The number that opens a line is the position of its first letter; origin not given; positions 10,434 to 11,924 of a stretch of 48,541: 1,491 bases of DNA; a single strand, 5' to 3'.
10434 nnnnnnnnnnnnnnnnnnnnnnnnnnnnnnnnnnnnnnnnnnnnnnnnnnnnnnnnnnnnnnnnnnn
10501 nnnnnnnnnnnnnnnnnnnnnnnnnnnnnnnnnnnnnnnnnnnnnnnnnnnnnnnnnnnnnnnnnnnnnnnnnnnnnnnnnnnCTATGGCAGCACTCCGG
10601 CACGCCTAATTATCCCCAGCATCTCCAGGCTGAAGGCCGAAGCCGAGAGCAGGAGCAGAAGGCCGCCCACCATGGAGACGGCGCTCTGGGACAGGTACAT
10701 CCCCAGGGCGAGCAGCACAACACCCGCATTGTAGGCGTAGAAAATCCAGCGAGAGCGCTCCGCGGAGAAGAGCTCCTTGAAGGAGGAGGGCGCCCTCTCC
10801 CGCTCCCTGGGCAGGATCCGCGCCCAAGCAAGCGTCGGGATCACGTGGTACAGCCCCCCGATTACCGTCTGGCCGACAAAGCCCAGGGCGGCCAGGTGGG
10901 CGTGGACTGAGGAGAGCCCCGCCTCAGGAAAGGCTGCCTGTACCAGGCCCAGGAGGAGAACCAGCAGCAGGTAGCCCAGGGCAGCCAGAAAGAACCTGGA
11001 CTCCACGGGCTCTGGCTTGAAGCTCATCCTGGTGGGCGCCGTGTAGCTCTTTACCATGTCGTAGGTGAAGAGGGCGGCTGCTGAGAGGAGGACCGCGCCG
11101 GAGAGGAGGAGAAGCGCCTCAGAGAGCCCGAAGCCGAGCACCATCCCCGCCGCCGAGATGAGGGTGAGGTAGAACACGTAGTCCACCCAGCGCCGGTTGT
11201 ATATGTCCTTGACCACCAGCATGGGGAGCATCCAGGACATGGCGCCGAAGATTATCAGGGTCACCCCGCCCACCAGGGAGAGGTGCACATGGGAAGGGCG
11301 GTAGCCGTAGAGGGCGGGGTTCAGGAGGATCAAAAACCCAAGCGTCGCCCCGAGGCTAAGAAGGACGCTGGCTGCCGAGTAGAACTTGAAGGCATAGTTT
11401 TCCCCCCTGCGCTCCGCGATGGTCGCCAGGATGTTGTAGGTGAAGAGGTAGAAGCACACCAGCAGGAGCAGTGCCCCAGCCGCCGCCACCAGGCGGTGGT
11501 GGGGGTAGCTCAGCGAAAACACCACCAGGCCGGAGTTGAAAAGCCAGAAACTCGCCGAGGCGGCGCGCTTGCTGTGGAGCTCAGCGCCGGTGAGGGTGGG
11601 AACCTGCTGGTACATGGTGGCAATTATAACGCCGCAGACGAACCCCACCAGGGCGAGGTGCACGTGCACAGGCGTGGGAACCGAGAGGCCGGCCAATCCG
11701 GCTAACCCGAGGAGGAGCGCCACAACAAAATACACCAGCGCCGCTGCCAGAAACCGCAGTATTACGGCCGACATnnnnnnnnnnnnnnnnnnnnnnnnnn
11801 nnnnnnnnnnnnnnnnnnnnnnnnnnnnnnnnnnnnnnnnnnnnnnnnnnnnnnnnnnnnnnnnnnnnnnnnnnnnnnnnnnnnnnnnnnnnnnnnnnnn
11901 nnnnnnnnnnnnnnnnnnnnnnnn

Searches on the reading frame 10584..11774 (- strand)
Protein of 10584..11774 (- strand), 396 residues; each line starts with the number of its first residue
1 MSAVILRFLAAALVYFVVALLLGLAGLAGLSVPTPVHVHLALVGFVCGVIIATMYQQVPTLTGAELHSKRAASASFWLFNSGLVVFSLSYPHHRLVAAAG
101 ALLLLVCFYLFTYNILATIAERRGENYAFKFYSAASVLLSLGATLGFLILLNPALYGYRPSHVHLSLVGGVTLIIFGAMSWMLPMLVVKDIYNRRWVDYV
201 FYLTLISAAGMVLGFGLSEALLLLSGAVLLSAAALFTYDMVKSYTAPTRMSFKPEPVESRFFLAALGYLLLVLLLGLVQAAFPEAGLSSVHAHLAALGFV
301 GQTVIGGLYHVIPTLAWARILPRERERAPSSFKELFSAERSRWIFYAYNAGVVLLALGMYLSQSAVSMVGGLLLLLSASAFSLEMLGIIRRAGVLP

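Call 3: search_protein_families(library=pfam, proteins=[window:10584-11774:-], max_evalue=0.01)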
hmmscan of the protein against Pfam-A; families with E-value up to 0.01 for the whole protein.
window:10584-11774:- (396 aa): 2 families
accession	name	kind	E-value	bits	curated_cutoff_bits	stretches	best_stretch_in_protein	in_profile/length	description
PF00115.25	COX1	-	9.7e-21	74.6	34.8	3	96-215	274-398/436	Cytochrome C and Quinol oxidase polypeptide I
PF05940.17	NnrS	-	4.3e-06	26.8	28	1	8-306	11-296/371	NnrS protein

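Call 4: search_protein_families(library=ncbifam, proteins=[window:10584-11774:-], max_evalue=0.01)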
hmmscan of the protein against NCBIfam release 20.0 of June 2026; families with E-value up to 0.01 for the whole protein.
window:10584-11774:- (396 aa): 2 families
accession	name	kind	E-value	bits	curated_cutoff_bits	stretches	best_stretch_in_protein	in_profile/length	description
TIGR00780.1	ccoN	equivalog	4.4e-13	48.9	583.15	3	36-87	343-395/474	cytochrome-c oxidase, cbb3-type subunit I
NF011053.0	PRK14485.1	subfamily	6.7e-05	21.3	1080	1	35-89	344-398/716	putative bifunctional cbb3-type cytochrome c oxidase subunit I/II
